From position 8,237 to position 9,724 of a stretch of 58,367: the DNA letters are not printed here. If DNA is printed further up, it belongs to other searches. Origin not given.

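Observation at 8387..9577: PETase/cutinase-like polyesterase fold fused to a FlgD-Ig / T9SS-type C-terminal sorting domain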

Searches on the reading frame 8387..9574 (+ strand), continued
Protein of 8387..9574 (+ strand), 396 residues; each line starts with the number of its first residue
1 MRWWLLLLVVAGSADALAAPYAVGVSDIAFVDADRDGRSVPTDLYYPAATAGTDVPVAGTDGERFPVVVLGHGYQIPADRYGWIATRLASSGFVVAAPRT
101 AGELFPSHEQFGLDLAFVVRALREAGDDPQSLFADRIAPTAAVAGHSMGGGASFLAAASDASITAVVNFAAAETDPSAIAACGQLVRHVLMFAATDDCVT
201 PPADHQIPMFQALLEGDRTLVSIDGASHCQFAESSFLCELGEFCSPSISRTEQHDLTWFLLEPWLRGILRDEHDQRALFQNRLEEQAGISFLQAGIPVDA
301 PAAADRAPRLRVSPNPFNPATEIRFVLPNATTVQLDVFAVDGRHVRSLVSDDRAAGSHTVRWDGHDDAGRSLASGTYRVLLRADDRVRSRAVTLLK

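Call 6: find_homologous_proteins(query=window:8387-9574:+, max_evalue=0.00001)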
Query window:8387-9574:+ (396 aa): 891 proteins with E <= 0.00001 among 8000 candidates; the best 120 are listed.
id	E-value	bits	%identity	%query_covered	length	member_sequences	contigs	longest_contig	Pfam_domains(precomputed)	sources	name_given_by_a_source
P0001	1.1e-260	882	100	100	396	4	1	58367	PF03403.20,PF12740.15,PF07224.18,PF12695.14,PF13860.13,PF12146.16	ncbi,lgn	-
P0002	7.2e-229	777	89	100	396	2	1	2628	PF12740.15,PF12695.14,PF13860.13,PF12146.16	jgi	jgi:predicted dienelactone hydrolase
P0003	1.3e-174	599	91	77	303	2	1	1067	PF12740.15,PF12695.14,PF13860.13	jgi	jgi:hypothetical protein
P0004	3.8e-130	452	58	92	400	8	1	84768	PF12740.15,PF13860.13,PF12146.16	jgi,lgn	-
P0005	1.0e-129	451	59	91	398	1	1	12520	PF12740.15,PF13860.13,PF12146.16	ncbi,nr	ncbi:T9SS type A sorting domain-containing protein [bacterium]|nr:T9SS type A sorting domain-contain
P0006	1.2e-125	438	54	99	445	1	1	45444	PF12740.15,PF13860.13,PF12146.16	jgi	jgi:predicted dienelactone hydrolase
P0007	5.9e-124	432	58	92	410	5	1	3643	PF12740.15,PF13860.13,PF12146.16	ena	-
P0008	9.9e-124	431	54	99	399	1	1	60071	PF12740.15,PF13860.13,PF12146.16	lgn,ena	-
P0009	1.6e-122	427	52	100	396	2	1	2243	PF12740.15,PF13860.13,PF12146.16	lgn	-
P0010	1.3e-121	424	53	99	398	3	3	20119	PF12740.15,PF13860.13,PF12146.16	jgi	-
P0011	2.5e-121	423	56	94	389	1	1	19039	PF12740.15,PF13860.13,PF12146.16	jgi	jgi:pimeloyl-ACP methyl ester carboxylesterase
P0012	4.0e-121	423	55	95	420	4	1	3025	PF12740.15,PF12695.14,PF13860.13,PF12146.16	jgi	jgi:predicted dienelactone hydrolase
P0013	1.2e-120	421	55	95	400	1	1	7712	PF12740.15,PF13860.13,PF12146.16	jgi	jgi:pimeloyl-ACP methyl ester carboxylesterase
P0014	1.1e-119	418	52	99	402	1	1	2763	PF12740.15,PF13860.13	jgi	jgi:pimeloyl-ACP methyl ester carboxylesterase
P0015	3.4e-119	416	53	96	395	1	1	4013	PF12740.15,PF13860.13,PF12146.16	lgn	-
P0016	1.3e-118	414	57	91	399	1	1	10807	PF12740.15,PF13860.13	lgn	-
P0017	3.0e-118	413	51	99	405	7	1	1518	PF12740.15,PF13860.13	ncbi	-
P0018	6.1e-118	412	55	95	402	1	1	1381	PF12740.15,PF12695.14,PF13860.13,PF12146.16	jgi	jgi:predicted dienelactone hydrolase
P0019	7.4e-118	412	55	95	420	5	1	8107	PF12740.15,PF13860.13,PF12146.16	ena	-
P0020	7.9e-118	412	52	99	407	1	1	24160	PF12740.15,PF12695.14,PF12146.16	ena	-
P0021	1.0e-117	411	55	92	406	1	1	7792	PF12740.15,PF12695.14,PF13860.13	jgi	jgi:dienelactone hydrolase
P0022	1.3e-117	411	57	91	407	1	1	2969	PF12740.15,PF13860.13,PF12146.16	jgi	jgi:pimeloyl-ACP methyl ester carboxylesterase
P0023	2.3e-117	410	55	92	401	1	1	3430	PF12740.15,PF13860.13,PF12146.16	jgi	jgi:alpha-beta hydrolase superfamily lysophospholipase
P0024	5.8e-117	409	53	96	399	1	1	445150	PF12740.15,PF13860.13,PF12146.16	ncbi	ncbi:MAG: FlgD immunoglobulin-like domain containing protein [Candidatus Krumholzibacteriia bacteriu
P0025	1.0e-116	408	55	92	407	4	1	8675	PF12740.15,PF12695.14,PF13860.13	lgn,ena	-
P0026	1.1e-116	408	54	93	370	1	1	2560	PF12740.15,PF12695.14,PF13860.13,PF12146.16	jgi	jgi:dienelactone hydrolase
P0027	1.3e-116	408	53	99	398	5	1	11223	PF12740.15,PF13860.13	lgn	-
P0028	1.8e-116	407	54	95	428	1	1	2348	PF12740.15,PF12695.14,PF13860.13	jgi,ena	-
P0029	5.0e-116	406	51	98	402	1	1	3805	PF12740.15,PF13860.13,PF12146.16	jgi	-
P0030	6.2e-116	406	53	99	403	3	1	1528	PF12740.15,PF13860.13,PF12146.16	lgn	-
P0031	6.8e-116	405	53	95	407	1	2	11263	PF12740.15,PF13860.13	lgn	-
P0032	1.1e-115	405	54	92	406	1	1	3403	PF12740.15,PF13860.13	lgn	-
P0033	1.3e-114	401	54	99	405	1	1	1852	PF12740.15,PF13860.13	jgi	jgi:hypothetical protein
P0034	2.6e-114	400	55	93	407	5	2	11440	PF12740.15,PF12695.14,PF13860.13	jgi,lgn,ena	-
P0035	1.5e-113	398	50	99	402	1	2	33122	PF12740.15,PF13860.13,PF12146.16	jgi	jgi:predicted dienelactone hydrolase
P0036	1.5e-113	398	53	99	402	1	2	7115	PF12740.15,PF13860.13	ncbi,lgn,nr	ncbi:MAG: T9SS type A sorting domain-containing protein [Krumholzibacteria bacterium]|nr:T9SS type A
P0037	2.6e-113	397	50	100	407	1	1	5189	PF12740.15,PF18962.8,PF13860.13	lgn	-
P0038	3.1e-113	397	51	94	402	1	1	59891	PF12740.15,PF12695.14,PF13860.13,PF12146.16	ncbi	-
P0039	5.5e-113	396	51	99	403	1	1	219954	PF12740.15,PF13860.13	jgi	jgi:predicted dienelactone hydrolase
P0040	6.8e-113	396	54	91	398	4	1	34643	PF12740.15,PF13860.13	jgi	-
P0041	9.0e-113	395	54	93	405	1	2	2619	PF12740.15,PF13860.13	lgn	-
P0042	2.3e-112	394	53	99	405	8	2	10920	PF12740.15,PF13860.13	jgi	-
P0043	2.4e-112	394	53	95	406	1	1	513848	PF12740.15,PF12695.14,PF13860.13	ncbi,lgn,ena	-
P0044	4.0e-112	393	50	99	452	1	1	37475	PF12740.15,PF13860.13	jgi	-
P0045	2.1e-111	391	50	100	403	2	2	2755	PF12740.15,PF13860.13,PF12146.16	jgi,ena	-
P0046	3.7e-111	390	49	99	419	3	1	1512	PF12740.15,PF13860.13,PF12146.16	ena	-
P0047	1.3e-110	388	49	99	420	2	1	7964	PF12740.15,PF07224.18,PF13860.13,PF12146.16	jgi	jgi:pimeloyl-ACP methyl ester carboxylesterase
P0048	1.5e-110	388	53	95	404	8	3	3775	PF12740.15,PF13860.13,PF12146.16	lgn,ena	-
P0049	1.7e-110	388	50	99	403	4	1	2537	PF12740.15,PF13860.13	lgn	-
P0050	2.8e-110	387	53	95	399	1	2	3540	PF12740.15,PF13860.13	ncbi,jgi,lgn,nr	ncbi:hypothetical protein FJ250_12680 [bacterium]|nr:hypothetical protein [bacterium]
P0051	5.2e-110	386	50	99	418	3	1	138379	PF12740.15,PF07224.18,PF12695.14,PF13860.13,PF12146.16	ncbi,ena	-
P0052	1.1e-109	385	51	95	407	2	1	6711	PF12740.15,PF13860.13,PF12146.16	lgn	-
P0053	3.4e-109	383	48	97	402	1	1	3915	PF12740.15,PF13860.13,PF12146.16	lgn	-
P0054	1.2e-108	382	51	99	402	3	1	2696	PF12740.15,PF18962.8,PF12695.14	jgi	jgi:predicted dienelactone hydrolase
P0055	4.2e-108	380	54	91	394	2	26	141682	PF12740.15,PF13860.13,PF12146.16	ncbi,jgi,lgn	jgi:hypothetical protein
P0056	6.7e-108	379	50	99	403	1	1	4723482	PF12740.15,PF13860.13,PF12146.16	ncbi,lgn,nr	ncbi:MAG: dienelactone hydrolase family protein [bacterium]|nr:dienelactone hydrolase family protein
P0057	1.3e-107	378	50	99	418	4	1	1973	PF12740.15,PF13860.13,PF12146.16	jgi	-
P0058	4.9e-107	376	52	96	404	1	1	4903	PF12740.15,PF01738.25,PF13860.13,PF12146.16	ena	-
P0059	5.1e-107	376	53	94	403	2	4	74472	PF12740.15,PF01738.25,PF12695.14,PF13860.13,PF12146.16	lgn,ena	-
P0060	8.9e-107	375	49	99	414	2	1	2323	PF12740.15,PF13860.13,PF12146.16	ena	-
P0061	1.3e-106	375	52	91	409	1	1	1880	PF03403.20,PF12740.15,PF13860.13,PF12146.16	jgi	jgi:pimeloyl-ACP methyl ester carboxylesterase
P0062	2.5e-106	374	51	94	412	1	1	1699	PF12740.15,PF13860.13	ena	-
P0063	9.4e-106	372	50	95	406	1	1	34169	PF12740.15,PF13860.13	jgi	jgi:hypothetical protein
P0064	9.9e-105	369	52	91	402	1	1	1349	PF12740.15,PF18962.8,PF12695.14,PF13860.13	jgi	jgi:predicted dienelactone hydrolase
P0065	2.8e-103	364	49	92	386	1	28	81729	PF12740.15,PF13860.13,PF12146.16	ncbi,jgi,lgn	jgi:predicted dienelactone hydrolase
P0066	7.6e-103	362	49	92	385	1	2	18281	PF12740.15,PF13860.13,PF12146.16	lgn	-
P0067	2.6e-102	361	51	92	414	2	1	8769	PF12740.15,PF01738.25,PF13860.13,PF12146.16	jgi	jgi:hypothetical protein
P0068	2.8e-102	361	46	99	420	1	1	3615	PF12740.15,PF13860.13,PF12146.16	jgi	jgi:hypothetical protein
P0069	3.0e-102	361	52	91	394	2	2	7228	PF12740.15,PF13860.13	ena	-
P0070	3.0e-102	361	50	92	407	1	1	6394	PF12740.15,PF01738.25,PF13860.13,PF12146.16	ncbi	-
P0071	4.9e-101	357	49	94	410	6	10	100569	PF12740.15,PF01738.25,PF13860.13,PF12146.16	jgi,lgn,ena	jgi:predicted dienelactone hydrolase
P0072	6.3e-101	356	48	99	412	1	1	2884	PF12740.15,PF13860.13,PF12146.16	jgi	jgi:pimeloyl-ACP methyl ester carboxylesterase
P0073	4.3e-100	353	47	96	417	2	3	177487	PF12740.15,PF13860.13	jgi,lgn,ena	-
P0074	4.8e-100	353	47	95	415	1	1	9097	PF03403.20,PF12740.15,PF07224.18,PF12695.14,PF13860.13,PF12146.16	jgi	jgi:dienelactone hydrolase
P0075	2.3e-99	351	50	92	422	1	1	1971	PF12740.15,PF13860.13,PF12146.16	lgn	-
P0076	9.5e-99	349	48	98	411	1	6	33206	PF12740.15,PF12146.16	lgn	-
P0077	1.1e-98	349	48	95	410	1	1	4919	PF12740.15,PF13860.13,PF12146.16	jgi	jgi:hypothetical protein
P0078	2.2e-98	348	47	100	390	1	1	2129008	PF12740.15,PF13860.13,PF12146.16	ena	-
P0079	5.7e-98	346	46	97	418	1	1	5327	PF12740.15,PF13860.13,PF12146.16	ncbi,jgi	jgi:pimeloyl-ACP methyl ester carboxylesterase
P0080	6.3e-98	346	48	94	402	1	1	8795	PF12740.15,PF13860.13,PF12146.16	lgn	-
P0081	1.7e-97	345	46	95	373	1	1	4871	PF12740.15,PF13860.13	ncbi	-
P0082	1.8e-97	345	48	95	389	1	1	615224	PF12740.15,PF12695.14,PF13860.13,PF12146.16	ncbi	-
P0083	2.5e-97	344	48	95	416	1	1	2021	PF12740.15,PF13860.13,PF12146.16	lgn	-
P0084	3.2e-97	344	47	96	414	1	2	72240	PF12740.15,PF13860.13,PF12146.16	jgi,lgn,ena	-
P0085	3.3e-97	344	46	99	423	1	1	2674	PF12740.15,PF12695.14,PF13860.13,PF12146.16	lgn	-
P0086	1.9e-96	341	47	95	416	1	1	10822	PF12740.15,PF13860.13,PF12146.16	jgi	jgi:hypothetical protein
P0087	2.7e-96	341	47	97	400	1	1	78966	PF03403.20,PF12740.15,PF07224.18,PF13860.13,PF12146.16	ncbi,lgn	-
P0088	5.6e-96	340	48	95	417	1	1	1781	PF12740.15,PF07224.18,PF13860.13,PF12146.16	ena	-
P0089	1.8e-95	338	46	99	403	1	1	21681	PF12740.15,PF13860.13,PF12146.16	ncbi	-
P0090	2.2e-95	338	46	95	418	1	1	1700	PF12740.15,PF07224.18,PF12695.14,PF13860.13,PF12146.16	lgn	-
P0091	3.3e-95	337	47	97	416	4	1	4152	PF12740.15,PF07224.18,PF13860.13,PF12146.16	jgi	-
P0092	5.7e-95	337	46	95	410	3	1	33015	PF12740.15,PF07224.18,PF13860.13,PF12146.16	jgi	-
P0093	6.4e-95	336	47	96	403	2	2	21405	PF03403.20,PF12740.15,PF01738.25,PF07224.18,PF13860.13,PF12146.16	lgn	-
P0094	7.3e-95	336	47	95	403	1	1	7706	PF12740.15,PF13860.13,PF12146.16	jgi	jgi:hypothetical protein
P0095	8.4e-95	336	45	100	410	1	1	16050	PF12740.15,PF07224.18,PF13860.13,PF12146.16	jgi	jgi:dienelactone hydrolase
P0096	2.3e-94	335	46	98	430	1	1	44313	PF12740.15,PF07224.18,PF13860.13,PF12146.16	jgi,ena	-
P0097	2.4e-94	334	46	98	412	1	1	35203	PF12740.15,PF13860.13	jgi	jgi:hypothetical protein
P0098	5.6e-94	333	45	99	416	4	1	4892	PF12740.15,PF13860.13,PF12146.16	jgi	-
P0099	6.9e-94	333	46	96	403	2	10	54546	PF12740.15,PF13860.13,PF12146.16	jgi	-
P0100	7.6e-94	333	47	100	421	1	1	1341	PF12740.15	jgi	jgi:hypothetical protein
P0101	1.1e-93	332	45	99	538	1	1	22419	PF12740.15,PF07224.18,PF13860.13,PF12146.16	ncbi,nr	ncbi:MAG: T9SS type A sorting domain-containing protein [Candidatus Eisenbacteria bacterium]|nr:T9SS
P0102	2.3e-93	331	44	99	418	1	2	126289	PF12740.15,PF13860.13,PF12146.16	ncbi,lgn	-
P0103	3.6e-93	331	44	99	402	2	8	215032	PF12740.15,PF13860.13,PF12146.16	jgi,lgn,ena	-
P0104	5.2e-93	330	44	96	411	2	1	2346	PF12740.15,PF13860.13,PF12146.16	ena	-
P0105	5.8e-93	330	45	96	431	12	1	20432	PF12740.15,PF13860.13,PF12146.16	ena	-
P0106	1.0e-92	329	44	99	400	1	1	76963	PF12740.15,PF18962.8,PF07224.18,PF13860.13,PF12146.16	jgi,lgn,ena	-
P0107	1.1e-92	329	47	94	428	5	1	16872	PF12740.15,PF13860.13,PF12146.16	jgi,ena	-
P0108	1.6e-92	328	48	94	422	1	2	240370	PF12740.15,PF13860.13,PF12146.16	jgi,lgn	-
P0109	3.1e-92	328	46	92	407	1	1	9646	PF12740.15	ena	-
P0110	3.9e-92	327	46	92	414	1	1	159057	PF12740.15,PF07224.18,PF12146.16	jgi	jgi:predicted dienelactone hydrolase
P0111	1.5e-91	325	45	94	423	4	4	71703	PF12740.15,PF12695.14,PF13860.13,PF12146.16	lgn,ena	-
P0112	2.6e-91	325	51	81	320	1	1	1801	PF12740.15,PF13860.13,PF12146.16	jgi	jgi:dienelactone hydrolase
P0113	4.8e-91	324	44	94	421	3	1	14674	PF12740.15,PF13860.13,PF12146.16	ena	-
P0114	2.3e-90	321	47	91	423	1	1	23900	PF12740.15,PF13860.13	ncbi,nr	ncbi:MAG: hypothetical protein GF355_09300 [Candidatus Eisenbacteria bacterium]|nr:hypothetical prot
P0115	2.5e-90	321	48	95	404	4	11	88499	PF12740.15,PF13860.13,PF12146.16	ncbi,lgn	-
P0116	3.1e-90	321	46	97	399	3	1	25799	PF12740.15,PF13860.13,PF12146.16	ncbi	-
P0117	4.1e-90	321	46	95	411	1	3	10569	PF12740.15,PF07224.18,PF13860.13,PF12146.16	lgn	-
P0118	1.0e-89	319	44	95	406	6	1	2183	PF12740.15,PF18962.8,PF07224.18,PF12146.16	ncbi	-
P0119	3.3e-89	318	45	95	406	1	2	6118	PF12740.15,PF13860.13,PF12146.16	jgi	-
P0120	1.2e-88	316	45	99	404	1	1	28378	PF12740.15,PF07224.18,PF13860.13,PF12146.16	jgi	jgi:pimeloyl-ACP methyl ester carboxylesterase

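Call 7: find_encoding_contigs(protein=window:8387-9574:+, flank=10000, max_places=4)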
Protein window:8387-9574:+ (396 aa): 1 contig read that carries it; 1 place shown.
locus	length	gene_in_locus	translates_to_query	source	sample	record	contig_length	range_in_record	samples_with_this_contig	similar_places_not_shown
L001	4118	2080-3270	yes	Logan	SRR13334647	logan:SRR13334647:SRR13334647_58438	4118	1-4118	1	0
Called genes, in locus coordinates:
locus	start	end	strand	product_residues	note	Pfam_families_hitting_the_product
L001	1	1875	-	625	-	?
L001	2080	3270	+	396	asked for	PF12740:PETase, PF03403:PAF-AH_p_II (faint), PF07224:Chlorophyllase, PF12146:Hydrolase_4 (faint), PF12695:Abhydrolase_5 (weak), PF13860:FlgD_ig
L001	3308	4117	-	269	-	?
